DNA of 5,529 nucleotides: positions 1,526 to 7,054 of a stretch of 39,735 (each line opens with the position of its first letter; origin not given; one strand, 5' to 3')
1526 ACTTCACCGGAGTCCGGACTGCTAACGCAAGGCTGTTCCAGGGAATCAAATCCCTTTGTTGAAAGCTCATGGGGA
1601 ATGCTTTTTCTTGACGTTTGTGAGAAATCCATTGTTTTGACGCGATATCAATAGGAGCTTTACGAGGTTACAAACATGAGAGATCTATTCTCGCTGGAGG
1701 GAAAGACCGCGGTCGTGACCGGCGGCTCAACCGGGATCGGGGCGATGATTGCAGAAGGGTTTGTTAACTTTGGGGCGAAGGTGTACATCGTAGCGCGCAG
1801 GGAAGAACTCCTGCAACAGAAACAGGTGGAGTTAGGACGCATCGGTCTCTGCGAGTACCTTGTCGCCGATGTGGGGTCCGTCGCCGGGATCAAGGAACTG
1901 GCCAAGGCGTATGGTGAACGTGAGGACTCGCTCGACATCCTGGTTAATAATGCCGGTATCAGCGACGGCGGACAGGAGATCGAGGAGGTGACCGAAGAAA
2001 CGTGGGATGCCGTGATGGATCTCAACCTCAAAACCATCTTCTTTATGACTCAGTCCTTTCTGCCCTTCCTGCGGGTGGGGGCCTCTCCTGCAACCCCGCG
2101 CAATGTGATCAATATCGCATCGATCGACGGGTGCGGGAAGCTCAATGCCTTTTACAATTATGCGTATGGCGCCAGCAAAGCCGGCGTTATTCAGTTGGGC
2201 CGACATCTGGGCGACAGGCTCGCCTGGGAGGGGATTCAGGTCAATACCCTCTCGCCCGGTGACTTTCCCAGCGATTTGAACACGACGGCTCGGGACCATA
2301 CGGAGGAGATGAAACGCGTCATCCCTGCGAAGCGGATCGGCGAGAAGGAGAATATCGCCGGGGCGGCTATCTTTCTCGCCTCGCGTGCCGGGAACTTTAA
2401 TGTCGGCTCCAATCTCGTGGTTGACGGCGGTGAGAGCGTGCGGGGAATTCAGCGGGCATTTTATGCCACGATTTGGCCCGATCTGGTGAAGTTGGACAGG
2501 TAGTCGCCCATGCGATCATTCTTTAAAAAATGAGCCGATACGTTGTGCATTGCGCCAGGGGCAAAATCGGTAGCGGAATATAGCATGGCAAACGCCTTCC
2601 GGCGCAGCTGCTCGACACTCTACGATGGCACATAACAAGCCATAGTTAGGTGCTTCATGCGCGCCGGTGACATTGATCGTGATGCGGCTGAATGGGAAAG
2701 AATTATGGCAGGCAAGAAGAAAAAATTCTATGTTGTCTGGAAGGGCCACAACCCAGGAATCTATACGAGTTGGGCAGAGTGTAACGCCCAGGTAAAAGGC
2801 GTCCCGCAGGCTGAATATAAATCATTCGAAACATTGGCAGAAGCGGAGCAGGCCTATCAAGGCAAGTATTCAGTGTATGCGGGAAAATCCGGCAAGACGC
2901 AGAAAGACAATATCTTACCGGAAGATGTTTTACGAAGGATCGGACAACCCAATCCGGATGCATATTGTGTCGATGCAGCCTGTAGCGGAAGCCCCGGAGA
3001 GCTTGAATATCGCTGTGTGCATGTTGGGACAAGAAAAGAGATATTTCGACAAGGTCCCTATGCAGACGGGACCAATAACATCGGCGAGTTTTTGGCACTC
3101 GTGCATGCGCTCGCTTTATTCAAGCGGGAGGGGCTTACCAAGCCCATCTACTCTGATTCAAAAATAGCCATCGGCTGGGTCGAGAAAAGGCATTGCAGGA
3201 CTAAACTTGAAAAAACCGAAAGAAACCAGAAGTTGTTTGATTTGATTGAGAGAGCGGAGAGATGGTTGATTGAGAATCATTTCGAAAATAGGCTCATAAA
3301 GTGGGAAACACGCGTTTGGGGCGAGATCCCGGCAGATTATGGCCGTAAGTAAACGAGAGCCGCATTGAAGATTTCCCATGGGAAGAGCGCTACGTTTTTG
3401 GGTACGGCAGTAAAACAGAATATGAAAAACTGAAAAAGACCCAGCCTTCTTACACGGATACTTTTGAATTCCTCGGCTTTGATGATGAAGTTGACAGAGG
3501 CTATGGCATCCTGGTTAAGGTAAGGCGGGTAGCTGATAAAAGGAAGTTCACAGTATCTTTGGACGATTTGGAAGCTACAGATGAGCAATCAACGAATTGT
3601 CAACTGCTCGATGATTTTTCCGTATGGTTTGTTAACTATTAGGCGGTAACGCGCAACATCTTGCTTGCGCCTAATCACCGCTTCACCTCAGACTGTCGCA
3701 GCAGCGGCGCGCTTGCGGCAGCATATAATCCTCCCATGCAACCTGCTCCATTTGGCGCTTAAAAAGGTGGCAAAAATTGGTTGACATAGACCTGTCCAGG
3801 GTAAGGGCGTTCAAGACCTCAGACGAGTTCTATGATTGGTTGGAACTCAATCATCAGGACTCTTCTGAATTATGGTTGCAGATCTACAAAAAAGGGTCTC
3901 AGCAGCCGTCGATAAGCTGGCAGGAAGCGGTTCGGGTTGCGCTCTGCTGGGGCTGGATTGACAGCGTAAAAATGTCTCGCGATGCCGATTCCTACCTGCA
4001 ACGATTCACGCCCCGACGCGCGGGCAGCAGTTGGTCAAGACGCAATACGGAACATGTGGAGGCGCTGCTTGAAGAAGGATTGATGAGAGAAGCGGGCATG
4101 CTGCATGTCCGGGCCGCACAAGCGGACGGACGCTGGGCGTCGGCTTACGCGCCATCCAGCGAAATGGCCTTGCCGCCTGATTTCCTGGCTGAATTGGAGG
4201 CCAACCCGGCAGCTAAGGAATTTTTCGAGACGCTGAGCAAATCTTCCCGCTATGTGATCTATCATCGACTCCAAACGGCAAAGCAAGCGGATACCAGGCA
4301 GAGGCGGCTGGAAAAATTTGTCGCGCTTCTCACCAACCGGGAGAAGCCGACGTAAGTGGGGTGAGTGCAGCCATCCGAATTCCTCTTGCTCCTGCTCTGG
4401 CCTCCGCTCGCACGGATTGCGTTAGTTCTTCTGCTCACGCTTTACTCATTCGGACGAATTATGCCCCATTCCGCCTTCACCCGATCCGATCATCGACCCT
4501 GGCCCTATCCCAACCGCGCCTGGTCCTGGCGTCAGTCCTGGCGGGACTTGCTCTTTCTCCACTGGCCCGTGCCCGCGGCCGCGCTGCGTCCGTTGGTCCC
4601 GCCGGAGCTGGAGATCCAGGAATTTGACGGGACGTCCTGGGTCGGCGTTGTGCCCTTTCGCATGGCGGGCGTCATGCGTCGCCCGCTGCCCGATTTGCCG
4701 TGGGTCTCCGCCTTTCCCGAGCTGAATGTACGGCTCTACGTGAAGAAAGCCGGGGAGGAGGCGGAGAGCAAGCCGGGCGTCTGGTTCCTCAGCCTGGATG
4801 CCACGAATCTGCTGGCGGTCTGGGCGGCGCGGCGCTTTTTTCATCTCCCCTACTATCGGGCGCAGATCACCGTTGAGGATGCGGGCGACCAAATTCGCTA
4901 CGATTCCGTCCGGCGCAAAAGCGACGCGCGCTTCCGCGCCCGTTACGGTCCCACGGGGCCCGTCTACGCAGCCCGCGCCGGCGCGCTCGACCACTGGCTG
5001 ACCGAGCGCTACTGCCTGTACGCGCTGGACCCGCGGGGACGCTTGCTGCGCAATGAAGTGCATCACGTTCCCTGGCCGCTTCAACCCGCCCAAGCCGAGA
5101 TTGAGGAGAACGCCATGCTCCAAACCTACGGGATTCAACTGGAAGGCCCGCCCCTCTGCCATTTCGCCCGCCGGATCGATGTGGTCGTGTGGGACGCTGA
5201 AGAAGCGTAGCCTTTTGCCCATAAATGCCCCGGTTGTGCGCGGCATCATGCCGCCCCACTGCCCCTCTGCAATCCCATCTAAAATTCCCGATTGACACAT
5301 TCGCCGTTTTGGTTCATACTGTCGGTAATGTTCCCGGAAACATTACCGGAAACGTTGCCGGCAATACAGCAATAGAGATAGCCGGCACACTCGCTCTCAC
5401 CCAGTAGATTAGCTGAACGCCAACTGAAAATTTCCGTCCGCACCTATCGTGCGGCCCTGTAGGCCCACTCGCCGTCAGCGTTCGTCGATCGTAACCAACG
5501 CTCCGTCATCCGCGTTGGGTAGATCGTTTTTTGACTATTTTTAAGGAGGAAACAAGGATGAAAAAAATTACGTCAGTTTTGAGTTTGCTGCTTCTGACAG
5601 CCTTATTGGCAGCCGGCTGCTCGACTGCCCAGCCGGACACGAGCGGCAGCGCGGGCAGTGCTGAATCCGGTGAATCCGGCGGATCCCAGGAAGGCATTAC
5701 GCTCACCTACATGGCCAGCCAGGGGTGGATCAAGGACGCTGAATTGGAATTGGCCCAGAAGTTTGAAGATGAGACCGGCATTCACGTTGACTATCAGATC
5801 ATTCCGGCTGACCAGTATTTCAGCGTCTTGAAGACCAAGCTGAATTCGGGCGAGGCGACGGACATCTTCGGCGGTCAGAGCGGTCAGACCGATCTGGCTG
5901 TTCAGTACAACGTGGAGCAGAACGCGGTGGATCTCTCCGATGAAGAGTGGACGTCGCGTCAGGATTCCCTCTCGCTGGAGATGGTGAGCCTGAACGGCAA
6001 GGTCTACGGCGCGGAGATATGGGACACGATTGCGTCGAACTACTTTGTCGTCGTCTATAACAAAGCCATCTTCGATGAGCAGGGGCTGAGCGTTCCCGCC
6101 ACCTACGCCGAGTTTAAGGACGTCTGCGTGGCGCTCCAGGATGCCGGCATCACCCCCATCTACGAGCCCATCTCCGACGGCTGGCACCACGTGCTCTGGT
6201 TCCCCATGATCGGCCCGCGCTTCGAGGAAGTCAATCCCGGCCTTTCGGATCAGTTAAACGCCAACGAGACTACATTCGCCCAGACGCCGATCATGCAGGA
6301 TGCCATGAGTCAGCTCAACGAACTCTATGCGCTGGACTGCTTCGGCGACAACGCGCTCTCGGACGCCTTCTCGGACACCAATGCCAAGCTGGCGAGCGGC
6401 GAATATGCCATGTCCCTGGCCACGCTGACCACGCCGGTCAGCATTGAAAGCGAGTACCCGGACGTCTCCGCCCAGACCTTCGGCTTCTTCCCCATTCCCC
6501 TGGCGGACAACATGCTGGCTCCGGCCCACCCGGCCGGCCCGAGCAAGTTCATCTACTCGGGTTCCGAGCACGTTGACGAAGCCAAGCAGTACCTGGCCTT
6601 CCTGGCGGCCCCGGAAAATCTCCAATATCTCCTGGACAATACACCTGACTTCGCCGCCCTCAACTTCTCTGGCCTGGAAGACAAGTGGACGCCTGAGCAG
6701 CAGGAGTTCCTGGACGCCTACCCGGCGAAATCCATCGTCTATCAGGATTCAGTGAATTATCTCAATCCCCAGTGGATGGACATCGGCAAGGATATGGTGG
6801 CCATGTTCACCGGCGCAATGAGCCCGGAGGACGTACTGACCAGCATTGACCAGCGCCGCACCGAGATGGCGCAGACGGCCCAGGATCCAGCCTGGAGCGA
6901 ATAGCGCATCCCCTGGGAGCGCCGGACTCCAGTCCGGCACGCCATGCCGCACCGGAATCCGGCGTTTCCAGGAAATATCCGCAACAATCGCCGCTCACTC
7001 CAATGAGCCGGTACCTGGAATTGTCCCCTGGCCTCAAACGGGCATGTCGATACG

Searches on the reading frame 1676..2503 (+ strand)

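Call 67: search_protein_families(library=pfam, proteins=[window:1676-2503:+], max_evalue=0.00001)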
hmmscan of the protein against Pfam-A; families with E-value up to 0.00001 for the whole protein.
window:1676-2503:+ (275 aa): 2 families
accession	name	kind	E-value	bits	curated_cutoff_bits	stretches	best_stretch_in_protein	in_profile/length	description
PF13561.12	adh_short_C2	-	2.1e-44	152.3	27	1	19-252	6-234/236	Enoyl-(Acyl carrier protein) reductase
PF00106.31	adh_short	-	1.2e-40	139.5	26.6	1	10-208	1-193/195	short chain dehydrogenase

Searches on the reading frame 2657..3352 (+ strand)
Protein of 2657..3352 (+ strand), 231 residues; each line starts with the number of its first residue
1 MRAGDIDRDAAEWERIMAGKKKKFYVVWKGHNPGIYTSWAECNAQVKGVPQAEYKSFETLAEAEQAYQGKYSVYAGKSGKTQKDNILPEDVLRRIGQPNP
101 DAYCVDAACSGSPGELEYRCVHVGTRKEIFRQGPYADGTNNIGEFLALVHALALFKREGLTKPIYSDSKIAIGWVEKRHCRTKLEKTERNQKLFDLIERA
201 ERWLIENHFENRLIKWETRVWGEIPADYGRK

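Call 67: search_protein_families(library=pfam, proteins=[window:2657-3352:+], max_evalue=0.00001)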
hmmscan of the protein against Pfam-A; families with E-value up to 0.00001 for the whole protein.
window:2657-3352:+ (231 aa): 2 families
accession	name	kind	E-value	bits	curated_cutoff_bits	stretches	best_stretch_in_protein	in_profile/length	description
PF01693.22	Cauli_VI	-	6.2e-22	78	21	1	23-65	1-43/44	Ribonuclease H1 N-terminal domain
PF00075.30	RNase_H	-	1.5e-06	28.9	25.8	1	105-193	8-101/141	RNase H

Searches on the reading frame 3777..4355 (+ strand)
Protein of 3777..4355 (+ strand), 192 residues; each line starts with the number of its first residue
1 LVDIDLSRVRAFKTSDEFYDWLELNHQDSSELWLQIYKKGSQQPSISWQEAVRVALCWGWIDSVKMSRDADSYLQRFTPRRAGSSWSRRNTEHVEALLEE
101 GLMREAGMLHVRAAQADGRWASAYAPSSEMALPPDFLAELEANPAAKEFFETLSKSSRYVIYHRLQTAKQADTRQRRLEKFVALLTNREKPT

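Call 67: search_protein_families(library=pfam, proteins=[window:3777-4355:+], max_evalue=0.00001)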
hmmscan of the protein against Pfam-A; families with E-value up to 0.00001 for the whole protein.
window:3777-4355:+ (192 aa): 1 family
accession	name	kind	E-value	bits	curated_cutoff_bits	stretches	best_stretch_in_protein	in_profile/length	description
PF13376.11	OmdA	-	7.9e-22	77.4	25.6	1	129-185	1-57/60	Bacteriocin-protection, YdeI or OmpD-Associated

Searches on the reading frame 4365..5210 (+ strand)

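Call 67: search_protein_families(library=pfam, proteins=[window:4365-5210:+], max_evalue=0.00001)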
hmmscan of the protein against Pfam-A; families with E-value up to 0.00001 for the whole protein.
window:4365-5210:+ (281 aa): 2 families
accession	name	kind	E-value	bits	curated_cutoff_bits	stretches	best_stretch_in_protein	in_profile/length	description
PF09844.14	DUF2071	-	5.8e-74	248.7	27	1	56-271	1-211/212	Uncharacterized conserved protein (COG2071)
PF06314.16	ADC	-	5.4e-08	33.1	29.8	1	47-201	3-146/238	Acetoacetate decarboxylase (ADC)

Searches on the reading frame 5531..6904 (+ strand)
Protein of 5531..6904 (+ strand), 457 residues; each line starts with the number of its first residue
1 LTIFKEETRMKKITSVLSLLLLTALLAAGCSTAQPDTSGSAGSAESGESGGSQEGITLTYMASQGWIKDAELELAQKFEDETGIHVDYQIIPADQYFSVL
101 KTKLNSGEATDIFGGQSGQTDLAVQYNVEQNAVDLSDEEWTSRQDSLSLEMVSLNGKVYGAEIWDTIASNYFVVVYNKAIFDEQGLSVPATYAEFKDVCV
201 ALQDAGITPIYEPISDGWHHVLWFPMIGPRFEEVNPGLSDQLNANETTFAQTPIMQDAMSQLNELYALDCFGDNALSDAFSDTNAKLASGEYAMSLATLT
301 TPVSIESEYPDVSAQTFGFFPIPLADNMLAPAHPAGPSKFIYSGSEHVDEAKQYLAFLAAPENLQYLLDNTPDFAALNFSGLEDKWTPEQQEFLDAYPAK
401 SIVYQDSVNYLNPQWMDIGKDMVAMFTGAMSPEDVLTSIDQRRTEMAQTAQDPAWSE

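Call 67: search_protein_families(library=pfam, proteins=[window:5531-6904:+], max_evalue=0.00001)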
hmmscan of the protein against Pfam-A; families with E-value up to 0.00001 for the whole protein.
window:5531-6904:+ (457 aa): 2 families
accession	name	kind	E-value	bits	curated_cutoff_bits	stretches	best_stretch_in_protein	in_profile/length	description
PF01547.30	SBP_bac_1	-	5.8e-19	69.6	26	1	70-363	9-305/307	Bacterial extracellular solute-binding protein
PF13416.11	SBP_bac_8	-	6.1e-17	62.8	27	1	73-373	1-258/279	Bacterial extracellular solute-binding protein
